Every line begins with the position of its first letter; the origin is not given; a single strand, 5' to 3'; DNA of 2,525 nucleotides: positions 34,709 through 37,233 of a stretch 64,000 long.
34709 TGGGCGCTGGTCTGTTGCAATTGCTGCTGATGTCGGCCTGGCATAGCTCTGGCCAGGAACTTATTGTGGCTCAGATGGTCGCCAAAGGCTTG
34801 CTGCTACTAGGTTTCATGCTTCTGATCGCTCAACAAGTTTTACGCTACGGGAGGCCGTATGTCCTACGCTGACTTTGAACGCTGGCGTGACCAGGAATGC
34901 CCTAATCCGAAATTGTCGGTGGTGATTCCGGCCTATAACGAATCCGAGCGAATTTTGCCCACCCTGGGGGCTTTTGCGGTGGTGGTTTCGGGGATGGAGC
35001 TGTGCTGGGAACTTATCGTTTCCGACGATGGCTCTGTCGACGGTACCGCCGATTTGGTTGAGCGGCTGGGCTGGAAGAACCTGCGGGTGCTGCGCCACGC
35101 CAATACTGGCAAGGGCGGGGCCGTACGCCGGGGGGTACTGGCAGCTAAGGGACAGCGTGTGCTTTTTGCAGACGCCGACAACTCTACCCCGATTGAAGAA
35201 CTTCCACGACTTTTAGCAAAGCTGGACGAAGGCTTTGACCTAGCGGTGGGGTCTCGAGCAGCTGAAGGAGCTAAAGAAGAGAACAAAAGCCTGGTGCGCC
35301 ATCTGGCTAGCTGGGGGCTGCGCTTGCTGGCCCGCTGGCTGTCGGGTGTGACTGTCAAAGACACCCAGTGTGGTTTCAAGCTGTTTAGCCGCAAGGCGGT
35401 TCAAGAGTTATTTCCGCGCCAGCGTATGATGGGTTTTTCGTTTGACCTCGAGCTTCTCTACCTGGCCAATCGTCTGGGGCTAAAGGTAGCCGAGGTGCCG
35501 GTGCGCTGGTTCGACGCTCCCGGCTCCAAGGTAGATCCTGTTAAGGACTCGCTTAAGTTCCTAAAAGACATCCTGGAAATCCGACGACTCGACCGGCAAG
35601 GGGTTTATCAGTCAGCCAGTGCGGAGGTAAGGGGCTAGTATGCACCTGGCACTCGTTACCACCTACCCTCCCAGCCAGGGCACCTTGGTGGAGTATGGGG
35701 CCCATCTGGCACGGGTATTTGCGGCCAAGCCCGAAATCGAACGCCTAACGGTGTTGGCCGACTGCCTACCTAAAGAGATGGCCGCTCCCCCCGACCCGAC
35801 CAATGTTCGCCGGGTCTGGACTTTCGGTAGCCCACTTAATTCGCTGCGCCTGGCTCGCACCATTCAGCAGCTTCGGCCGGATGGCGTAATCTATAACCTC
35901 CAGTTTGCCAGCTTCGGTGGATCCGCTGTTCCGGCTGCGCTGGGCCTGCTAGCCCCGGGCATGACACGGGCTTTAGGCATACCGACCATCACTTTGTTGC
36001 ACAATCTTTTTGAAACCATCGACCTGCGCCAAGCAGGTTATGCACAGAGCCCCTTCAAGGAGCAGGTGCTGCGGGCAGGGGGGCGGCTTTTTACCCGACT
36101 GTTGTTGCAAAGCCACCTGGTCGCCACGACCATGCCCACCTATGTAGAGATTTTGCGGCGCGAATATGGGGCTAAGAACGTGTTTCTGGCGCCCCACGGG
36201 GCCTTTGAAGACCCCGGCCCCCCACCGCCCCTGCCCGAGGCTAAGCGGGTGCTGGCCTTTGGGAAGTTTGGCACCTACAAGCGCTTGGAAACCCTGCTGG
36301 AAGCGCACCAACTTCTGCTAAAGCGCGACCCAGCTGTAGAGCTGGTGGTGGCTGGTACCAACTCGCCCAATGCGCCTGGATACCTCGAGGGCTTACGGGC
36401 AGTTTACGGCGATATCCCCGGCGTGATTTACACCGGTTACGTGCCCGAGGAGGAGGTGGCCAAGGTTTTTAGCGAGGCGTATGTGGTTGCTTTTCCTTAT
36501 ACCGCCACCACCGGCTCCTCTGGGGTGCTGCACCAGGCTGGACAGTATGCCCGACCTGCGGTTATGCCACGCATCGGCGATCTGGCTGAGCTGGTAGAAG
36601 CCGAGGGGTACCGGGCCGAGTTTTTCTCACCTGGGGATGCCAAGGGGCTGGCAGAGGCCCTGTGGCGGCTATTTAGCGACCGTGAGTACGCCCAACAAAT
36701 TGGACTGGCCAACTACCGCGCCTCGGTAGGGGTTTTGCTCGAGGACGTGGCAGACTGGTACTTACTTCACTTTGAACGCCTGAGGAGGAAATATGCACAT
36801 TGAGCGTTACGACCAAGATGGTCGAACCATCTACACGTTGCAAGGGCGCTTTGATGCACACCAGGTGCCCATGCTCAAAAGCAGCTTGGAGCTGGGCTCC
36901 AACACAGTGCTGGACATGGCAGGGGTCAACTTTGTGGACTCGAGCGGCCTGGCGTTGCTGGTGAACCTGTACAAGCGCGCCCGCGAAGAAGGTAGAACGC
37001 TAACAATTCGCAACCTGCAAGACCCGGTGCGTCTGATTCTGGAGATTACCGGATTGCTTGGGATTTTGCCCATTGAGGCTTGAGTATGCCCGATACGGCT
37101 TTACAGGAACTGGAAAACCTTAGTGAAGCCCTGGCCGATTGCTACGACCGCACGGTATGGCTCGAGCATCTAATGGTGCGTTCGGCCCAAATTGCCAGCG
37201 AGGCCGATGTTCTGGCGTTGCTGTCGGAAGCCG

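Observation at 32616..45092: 12-gene translationally coupled glycan operon with polyprenyl-phosphate-sugar / GT-C logic rather than a classical Wzx/Wzy or ABC pathway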

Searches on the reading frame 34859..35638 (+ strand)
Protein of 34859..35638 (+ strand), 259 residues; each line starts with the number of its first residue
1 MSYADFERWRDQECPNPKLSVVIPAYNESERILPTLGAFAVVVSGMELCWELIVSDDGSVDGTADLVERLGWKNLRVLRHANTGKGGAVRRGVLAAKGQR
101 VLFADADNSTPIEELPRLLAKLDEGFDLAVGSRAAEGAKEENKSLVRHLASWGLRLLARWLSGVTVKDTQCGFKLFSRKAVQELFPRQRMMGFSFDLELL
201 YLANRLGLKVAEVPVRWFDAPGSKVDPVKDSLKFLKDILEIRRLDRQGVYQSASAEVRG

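Call 3: search_protein_families(library=pfam, proteins=[window:34859-35638:+], max_evalue=0.01)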
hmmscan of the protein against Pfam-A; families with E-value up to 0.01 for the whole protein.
window:34859-35638:+ (259 aa): 3 families
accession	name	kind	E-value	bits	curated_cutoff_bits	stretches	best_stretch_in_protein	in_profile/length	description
PF00535.33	Glycos_transf_2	-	1.5e-27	97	23.3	1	20-185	1-168/168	Glycosyl transferase family 2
PF13641.12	Glyco_tranf_2_3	-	3.9e-10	40.6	27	1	17-215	1-206/230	Glycosyltransferase like family 2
PF10111.15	Glyco_tranf_2_2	-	0.00098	19.1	27.3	1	20-118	1-102/276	Glycosyltransferase like family 2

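Call 6: search_protein_families(library=ncbifam, proteins=[window:34859-35638:+], max_evalue=0.01)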
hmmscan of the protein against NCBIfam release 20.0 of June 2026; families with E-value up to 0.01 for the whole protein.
window:34859-35638:+ (259 aa): 20 families
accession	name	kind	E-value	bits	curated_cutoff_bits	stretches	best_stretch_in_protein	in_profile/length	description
NF041391.1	DPhHxTase_Halo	equivalog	1.9e-19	69.5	375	1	25-242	3-209/213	dolichyl-phosphate hexose transferase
NF047588.1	GlcsyltransPgfSStrep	equivalog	2.7e-18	66.2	500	1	18-186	2-169/308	glycosyltransferase PgfS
NF007986.1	PRK10714.1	equivalog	3.3e-18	65.8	529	1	18-190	7-178/316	undecaprenyl-phosphate 4-deoxy-4-formamido-L-arabinose transferase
TIGR04182.1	glyco_TIGR04182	equivalog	5.4e-18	65.4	325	1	19-243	2-219/293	S-layer glycoprotein N-glycosyltransferase AglJ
NF058614.1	PPMAGASynPpgS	equivalog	3.5e-16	59.3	370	1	21-237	4-218/226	polyprenyl-phospho-N-acetylgalactosaminyl synthase PpgS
NF041875.1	EPS_EpsD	equivalog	7.8e-15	55.1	370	1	19-121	1-103/325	exopolysaccharide biosynthesis glycosyltransferase EpsD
TIGR04283.1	glyco_like_mftF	equivalog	2.4e-12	46.9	182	1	19-115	1-90/221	TIGR04283 family arsenosugar biosynthesis glycosyltransferase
NF007482.0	PRK10073.1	equivalog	1.6e-11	43.8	423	1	16-120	5-108/334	glycosyltransferase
NF010496.0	PRK13915.1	equivalog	1.7e-10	40.5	262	1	17-111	31-130/307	glucosyl-3-phosphoglycerate synthase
TIGR03937.1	PgaC_IcaA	equivalog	2.1e-10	40.1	422.3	1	16-108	44-136/407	poly-beta-1,6-N-acetyl-D-glucosamine synthase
NF038302.1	EPS_HpsE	equivalog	2.2e-10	40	300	1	18-109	2-98/307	hormogonium polysaccharide biosynthesis glycosyltransferase HpsE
TIGR03965.1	mycofact_glyco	equivalog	5e-10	38.8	280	1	13-135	71-192/467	mycofactocin biosynthesis glycosyltransferase MftF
NF050050.1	ProtGlycPglI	equivalog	1.3e-08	34.6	500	1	17-132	2-118/306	GalNAc(5)-diNAcBac-PP-undecaprenol beta-1,3-glucosyltransferase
NF047683.1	TeichurnBiosyTuaG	equivalog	4.8e-08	32.9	400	1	16-120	5-109/252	teichuronic acid biosynthesis protein TuaG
TIGR04009.1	wcaE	equivalog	5.8e-08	32.3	369.2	1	19-106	3-91/248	colanic acid biosynthesis glycosyltransferase WcaE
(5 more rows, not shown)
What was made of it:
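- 34859..35638 (+): GT2 of the polyprenyl-phosphate glycosyltransferase type (DPM1/ALG5/PpgS-like). It has no TM anchor. Its DAD motif is D105-A-D107. Best NCBIfam hits are Dol-P hexose transferase, PgfS, ArnC, AglJ and PpgS, all below cut-off (call 6).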

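Call 7: search_solved_structures(query=window:34859-35638:+, max_evalue=0.001, show_alignments=2)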
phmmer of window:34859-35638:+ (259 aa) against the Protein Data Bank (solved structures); distinct sequences matched with E-value up to 0.001: 25.
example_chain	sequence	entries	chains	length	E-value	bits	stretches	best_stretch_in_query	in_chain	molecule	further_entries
9bhc_C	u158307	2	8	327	3.4e-20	75.8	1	14-216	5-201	Undecaprenyl-phosphate 4-deoxy-4-formamido-L-arabinose transferase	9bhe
8vxh_A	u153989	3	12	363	4.2e-20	75.5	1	14-216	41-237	Undecaprenyl-phosphate 4-deoxy-4-formamido-L-arabinose transferase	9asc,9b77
5mlz_A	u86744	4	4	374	6.8e-19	71.5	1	17-237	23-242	Dolichol monophosphate mannose synthase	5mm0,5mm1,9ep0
9hwj_A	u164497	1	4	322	4.7e-16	62.2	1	15-215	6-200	Undecaprenyl-phosphate 4-deoxy-4-formamido-L-arabinose transferase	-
5ekp_C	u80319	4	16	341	1.5e-10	44.2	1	17-184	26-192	Uncharacterized glycosyltransferase sll0501 | Glycosyltransferase sll0501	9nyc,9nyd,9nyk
5eke_A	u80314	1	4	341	1.5e-10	44.2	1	17-184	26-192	Uncharacterized glycosyltransferase sll0501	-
9nye_A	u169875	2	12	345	1.6e-10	44.1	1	17-184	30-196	Glycosyltransferase sll0501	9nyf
2z87_A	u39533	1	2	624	2.1e-07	33.9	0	18-109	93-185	Chondroitin synthase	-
2z86_A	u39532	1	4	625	2.2e-07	33.8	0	18-109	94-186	Chondroitin synthase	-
5tze_C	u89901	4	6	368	2.3e-06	30.5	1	18-125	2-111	Glycosyl transferase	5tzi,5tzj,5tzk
5tz8_A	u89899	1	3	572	4.6e-06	29.5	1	18-125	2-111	Glycosyl transferase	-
9jma_A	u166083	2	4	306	4.8e-05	26.2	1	19-128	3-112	GalNAc(5)-diNAcBac-PP-undecaprenol beta-1,3-glucosyltransferase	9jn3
5hea_A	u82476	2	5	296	7.6e-05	25.5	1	19-131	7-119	Putative glycosyltransferase (GalT1)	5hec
3bcv_A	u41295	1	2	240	0.00018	24.3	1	17-109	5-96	Putative glycosyltransferase protein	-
9omm_A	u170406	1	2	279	0.00023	24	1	18-132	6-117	Glycosyltransferase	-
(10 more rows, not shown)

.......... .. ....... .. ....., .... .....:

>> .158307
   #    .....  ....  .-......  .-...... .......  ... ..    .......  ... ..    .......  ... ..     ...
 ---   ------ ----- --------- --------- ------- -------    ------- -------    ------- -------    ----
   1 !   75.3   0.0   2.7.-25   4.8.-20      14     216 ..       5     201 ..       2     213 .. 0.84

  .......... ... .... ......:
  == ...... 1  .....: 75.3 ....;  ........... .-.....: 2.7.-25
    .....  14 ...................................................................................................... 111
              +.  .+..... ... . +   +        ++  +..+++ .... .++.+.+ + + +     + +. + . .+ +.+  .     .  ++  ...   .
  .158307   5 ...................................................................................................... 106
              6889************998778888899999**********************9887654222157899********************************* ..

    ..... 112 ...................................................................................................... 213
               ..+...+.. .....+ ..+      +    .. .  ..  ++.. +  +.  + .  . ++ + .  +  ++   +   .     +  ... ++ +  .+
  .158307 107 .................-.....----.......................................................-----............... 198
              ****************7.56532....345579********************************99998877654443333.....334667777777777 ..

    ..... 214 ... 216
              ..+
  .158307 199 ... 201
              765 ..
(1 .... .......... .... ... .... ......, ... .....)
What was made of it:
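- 34859..35638 (+): PDB phmmer: ArnC 3e-20, PfDPMS 7e-19, GtrB 1.5e-10 (call 7).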

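Call 47: search_solved_structures(query=A3, max_evalue=0.0001)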
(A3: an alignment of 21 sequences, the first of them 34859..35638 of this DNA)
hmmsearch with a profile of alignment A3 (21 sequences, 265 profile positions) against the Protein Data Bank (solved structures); distinct sequences matched with E-value up to 0.0001: 35.
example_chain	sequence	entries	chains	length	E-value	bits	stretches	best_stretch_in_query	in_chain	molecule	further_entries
5mlz_A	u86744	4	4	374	2.8e-27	98.8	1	18-246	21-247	Dolichol monophosphate mannose synthase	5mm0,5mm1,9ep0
9hwj_A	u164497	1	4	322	2.1e-22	82.8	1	20-221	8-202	Undecaprenyl-phosphate 4-deoxy-4-formamido-L-arabinose transferase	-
2z87_A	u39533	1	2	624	3.9e-22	81.9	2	22-114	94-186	Chondroitin synthase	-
2z86_A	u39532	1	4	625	3.9e-22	81.9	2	22-114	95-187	Chondroitin synthase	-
9bhc_C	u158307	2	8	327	6.1e-22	81.2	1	21-220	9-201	Undecaprenyl-phosphate 4-deoxy-4-formamido-L-arabinose transferase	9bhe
8vxh_A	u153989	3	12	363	7.6e-22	80.9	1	21-220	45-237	Undecaprenyl-phosphate 4-deoxy-4-formamido-L-arabinose transferase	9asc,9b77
5eke_A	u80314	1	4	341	1.3e-20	76.8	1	17-190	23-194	Uncharacterized glycosyltransferase sll0501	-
5ekp_C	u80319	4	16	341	1.3e-20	76.8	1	17-190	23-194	Uncharacterized glycosyltransferase sll0501 | Glycosyltransferase sll0501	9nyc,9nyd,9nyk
9nye_A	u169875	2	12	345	1.4e-20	76.8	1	17-190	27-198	Glycosyltransferase sll0501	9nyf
5tze_C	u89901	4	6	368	5.3e-13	51.9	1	21-132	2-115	Glycosyl transferase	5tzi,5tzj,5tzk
5tz8_A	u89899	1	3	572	9.6e-13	51.1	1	21-132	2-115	Glycosyl transferase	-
6p61_A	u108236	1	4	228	4.3e-11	45.7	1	12-114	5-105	Glycosyltransferase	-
8vh7_A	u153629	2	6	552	9.5e-11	44.5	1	15-137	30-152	Heparosan synthase B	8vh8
8viw_A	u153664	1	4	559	9.8e-11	44.5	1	15-137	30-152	Heparosan synthase B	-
9omh_A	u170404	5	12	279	9.8e-11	44.5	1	21-135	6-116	Glycosyltransferase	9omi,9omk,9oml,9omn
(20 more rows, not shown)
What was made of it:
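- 34859..35638 (+): Profile search: PfDPMS 2.8e-27 over the full length (call 47).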

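Call 48: find_homologous_proteins(query=window:34859-35638:+)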
Query window:34859-35638:+ (259 aa): 6716 proteins with E <= 0.001 among 8000 candidates; the best 120 are listed.
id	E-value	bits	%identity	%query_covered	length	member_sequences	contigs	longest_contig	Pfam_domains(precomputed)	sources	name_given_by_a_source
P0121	5.1e-168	575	100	100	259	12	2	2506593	PF13641.13,PF00535.33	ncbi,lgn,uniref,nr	ncbi:MAG: glycosyl transferase [Meiothermus sp.]|uniref:dolichyl-phosphate beta-glucosyltransferase 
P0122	2.2e-134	465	84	97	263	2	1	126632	PF10111.15,PF13641.13,PF00535.33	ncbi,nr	ncbi:MAG: glycosyltransferase family 2 protein [Meiothermus sp.]|nr:glycosyltransferase family 2 pro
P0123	4.6e-129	447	79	98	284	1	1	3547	PF10111.15,PF13641.13,PF00535.33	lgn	-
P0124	1.3e-126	439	79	97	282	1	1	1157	PF10111.15,PF13641.13,PF00535.33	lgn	-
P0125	3.6e-122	425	75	97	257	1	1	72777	PF10111.15,PF13641.13,PF00535.33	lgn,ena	-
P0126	4.2e-120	418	72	97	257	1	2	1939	PF13641.13,PF00535.33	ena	-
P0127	1.2e-117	410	73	97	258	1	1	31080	PF10111.15,PF13641.13,PF00535.33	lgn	-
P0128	1.5e-117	410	74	98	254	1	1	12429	PF13641.13,PF00535.33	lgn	-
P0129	2.9e-117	409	71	97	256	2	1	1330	PF10111.15,PF13641.13,PF00535.33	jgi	jgi:dolichyl-phosphate beta-glucosyltransferase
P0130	3.8e-116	405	74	97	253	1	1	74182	PF13641.13,PF00535.33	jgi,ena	-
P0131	5.3e-116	405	74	97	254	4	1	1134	PF13641.13,PF00535.33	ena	-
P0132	2.3e-115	402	70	97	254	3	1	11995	PF10111.15,PF13641.13,PF00535.33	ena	-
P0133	5.0e-115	401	69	97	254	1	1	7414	PF10111.15,PF13641.13,PF00535.33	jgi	jgi:dolichyl-phosphate beta-glucosyltransferase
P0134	5.6e-115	401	77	91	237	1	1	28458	PF10111.15,PF13641.13,PF00535.33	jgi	jgi:dolichyl-phosphate beta-glucosyltransferase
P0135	1.0e-114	400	72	100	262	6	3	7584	PF13641.13,PF00535.33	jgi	jgi:dolichyl-phosphate beta-glucosyltransferase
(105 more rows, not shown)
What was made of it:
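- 34859..35638 (+): Public sources name it dolichyl-phosphate beta-glucosyltransferase (call 48).
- Tried and rejected: The source was instead inferred from a 100%-identical GT2 annotated as Meiothermus sp. (call 48).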

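Call 51: find_encoding_contigs(protein=P0121, flank=1000, max_places=2)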
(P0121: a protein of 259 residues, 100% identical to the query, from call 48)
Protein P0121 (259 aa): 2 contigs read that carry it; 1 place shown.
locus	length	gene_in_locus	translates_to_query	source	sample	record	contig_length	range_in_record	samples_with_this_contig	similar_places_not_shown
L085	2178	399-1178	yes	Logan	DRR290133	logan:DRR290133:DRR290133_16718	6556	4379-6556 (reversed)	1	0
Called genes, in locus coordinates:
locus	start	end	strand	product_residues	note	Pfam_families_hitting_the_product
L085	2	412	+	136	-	?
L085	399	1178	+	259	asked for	PF13641:Glyco_tranf_2_3, PF00535:Glycos_transf_2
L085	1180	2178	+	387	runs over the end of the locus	PF13439:Glyco_transf_4 (faint), PF00534:Glycos_transf_1, PF13692:Glyco_trans_1_4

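Call 58: predict_structure(alignment_id=A4)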
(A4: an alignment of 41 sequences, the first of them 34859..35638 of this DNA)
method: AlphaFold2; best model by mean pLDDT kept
length: 259 residues; sequences in the alignment: 41
mean_pLDDT: 89.4   pTM: 0.87
mean pLDDT of the five models: 89.4, 87.4, 84.3, 79.5, 79.0
residues with pLDDT >= 90: 177; 70-90: 62; 50-70: 16; < 50: 4
segments of 3 or more residues with pLDDT < 50: 256-259
pLDDT, mean of each block of 10 residues (from residue 1): 89 97 97 95 94 98 98 98 95 98 89 95 98 75 71 79 83 95 96 92 96 85 71 89 94 55
secondary structure, 60 per line:
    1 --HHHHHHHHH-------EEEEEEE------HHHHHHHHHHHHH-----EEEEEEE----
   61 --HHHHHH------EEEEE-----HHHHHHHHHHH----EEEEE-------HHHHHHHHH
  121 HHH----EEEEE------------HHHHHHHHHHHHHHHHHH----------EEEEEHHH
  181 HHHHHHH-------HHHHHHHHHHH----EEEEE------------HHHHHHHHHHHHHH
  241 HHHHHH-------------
elements in order: H3-11 E19-25 H32-44 E50-56 H63-68 E75-79 H85-95 E100-104 H112-123 E128-132 H145-162 E173-177 H178-187 H195-205 E210-214 H227-246
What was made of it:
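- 34859..35638 (+): AF2 model pLDDT 89 (call 58).
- On Polyprenyl-phosphate glycosyltransferases of GT2 (DPM1/ALG5/GtrB/ArnC/PpgS type): AF2 model pLDDT 89 with a Rossmann-like alternating beta-alpha topology (call 58). The protein is 259 aa and ends after an amphipathic helix at 227-246 (call 58).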

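Call 60: fold_search(model_id=the predicted structure, library=pdb)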
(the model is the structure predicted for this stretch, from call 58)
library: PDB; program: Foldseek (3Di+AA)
matches with E <= 10: 1343; with E <= 0.001: 324
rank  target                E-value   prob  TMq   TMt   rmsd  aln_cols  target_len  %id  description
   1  9bhc_B                4.6e-16  1.00  0.71  0.60   4.5       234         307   26  Salmonella undecaprenyl-phosphate 4-deoxy-4-formamido-L-arabinose transferase (ArnC) (released 2025-02-12)
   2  9asc_A                6.6e-16  1.00  0.69  0.57   4.8       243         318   26  Cryo-EM Structure of the Glycosyltransferase ArnC from Salmonella enterica in the UDP-bound State Determined on Talos  (released 2025-02-05)
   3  8vxh_A                1.2e-15  1.00  0.71  0.60   4.1       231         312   26  Cryo-EM Structure of the Glycosyltransferase ArnC from Salmonella enterica in the Apo State Determined on Talos Arctic (released 2025-02-05)
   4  9b77_A                1.2e-15  1.00  0.71  0.60   4.4       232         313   27  Cryo-EM Structure of the Glycosyltransferase ArnC from Salmonella enterica in the Apo State Determined on Krios micros (released 2025-02-05)
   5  9bhc_A                1.9e-15  1.00  0.72  0.61   3.0       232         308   26  Salmonella undecaprenyl-phosphate 4-deoxy-4-formamido-L-arabinose transferase (ArnC) (released 2025-02-12)
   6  5mm1                  6.1e-15  1.00  0.70  0.54   3.5       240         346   29  Dolichyl phosphate mannose synthase in complex with GDP and dolichyl phosphate mannose (released 2017-08-09)
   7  5mlz                  6.9e-15  1.00  0.72  0.54   3.3       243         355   28  Dolichyl phosphate mannose synthase in complex with GDP and Mg2+ (released 2017-08-09)
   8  9nyf_A                7.8e-15  1.00  0.71  0.60   3.6       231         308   22  Cryo-EM structure of the glycosyltransferase GtrB (tetramer volume) (released 2025-12-17)
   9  9nyc_A                9.4e-15  1.00  0.72  0.60   3.0       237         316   22  Cryo-EM structure of the glycosyltransferase GtrB in the substrate-bound state (released 2025-12-17)
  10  9bhe_A                1.6e-14  1.00  0.69  0.58   3.6       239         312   25  Salmonella undecaprenyl-phosphate 4-deoxy-4-formamido-L-arabinose transferase (ArnC) bound to UDP (released 2025-02-12)
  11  9ep0                  1.9e-14  1.00  0.67  0.52   4.2       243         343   28  Dolichyl phosphate mannose synthase in complex with donor (GDP-Man) and traces of acceptor (Dol55P) and product (Dol55P- (released 2025-10-01)
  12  9nyd_C                2.8e-14  1.00  0.70  0.60   3.3       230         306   21  Cryo-EM structure of the glycosyltransferase GtrB in the pre-catalysis and product-bound state (released 2025-12-17)
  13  9hwj_A                3.9e-14  1.00  0.70  0.61   5.7       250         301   26  Structure of Undecaprenyl-phosphate 4-deoxy-4-formamido-L-arabinose transferase embedded in nanodisc (released 2026-01-14)
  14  9nyd_A                5.6e-14  1.00  0.68  0.58   3.4       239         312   22  Cryo-EM structure of the glycosyltransferase GtrB in the pre-catalysis and product-bound state (released 2025-12-17)
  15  9nyd_B                1.0e-13  1.00  0.67  0.58   3.9       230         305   22  Cryo-EM structure of the glycosyltransferase GtrB in the pre-catalysis and product-bound state (released 2025-12-17)
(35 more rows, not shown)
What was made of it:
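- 34859..35638 (+): Top 22 Foldseek hits are ArnC, DPMS or GtrB (call 60).
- On Polyprenyl-phosphate glycosyltransferases of GT2 (DPM1/ALG5/GtrB/ArnC/PpgS type): Foldseek ranks 1-22 are all ArnC, DPMS or GtrB, with TM-score on query about 0.70 (call 60).
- GT2 falls among the polyprenyl-phosphate GT2 enzymes by sequence (call 7), profile (call 47), NCBIfam ranking (call 6) and predicted fold (calls 58, 60).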

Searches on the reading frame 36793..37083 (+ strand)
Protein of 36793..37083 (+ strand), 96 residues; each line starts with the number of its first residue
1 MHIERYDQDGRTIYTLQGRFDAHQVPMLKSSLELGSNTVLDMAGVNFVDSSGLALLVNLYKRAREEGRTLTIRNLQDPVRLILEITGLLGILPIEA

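Call 3: search_protein_families(library=pfam, proteins=[window:36793-37083:+], max_evalue=0.01)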
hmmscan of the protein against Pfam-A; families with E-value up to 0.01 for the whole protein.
window:36793-37083:+ (96 aa): 2 families
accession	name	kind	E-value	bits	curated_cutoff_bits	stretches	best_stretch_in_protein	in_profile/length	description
PF01740.26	STAS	-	5.5e-17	61.9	22.6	1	4-95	3-100/106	STAS domain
PF13466.11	STAS_2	-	8.7e-15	55.1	29.2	1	15-88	2-79/80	STAS domain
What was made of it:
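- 36793..37083 (+): STAS protein 1 (anti-sigma-antagonist fold) with a conserved phosphorylatable Ser in its DSSG motif. PF01740 5.5e-17 (call 3).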
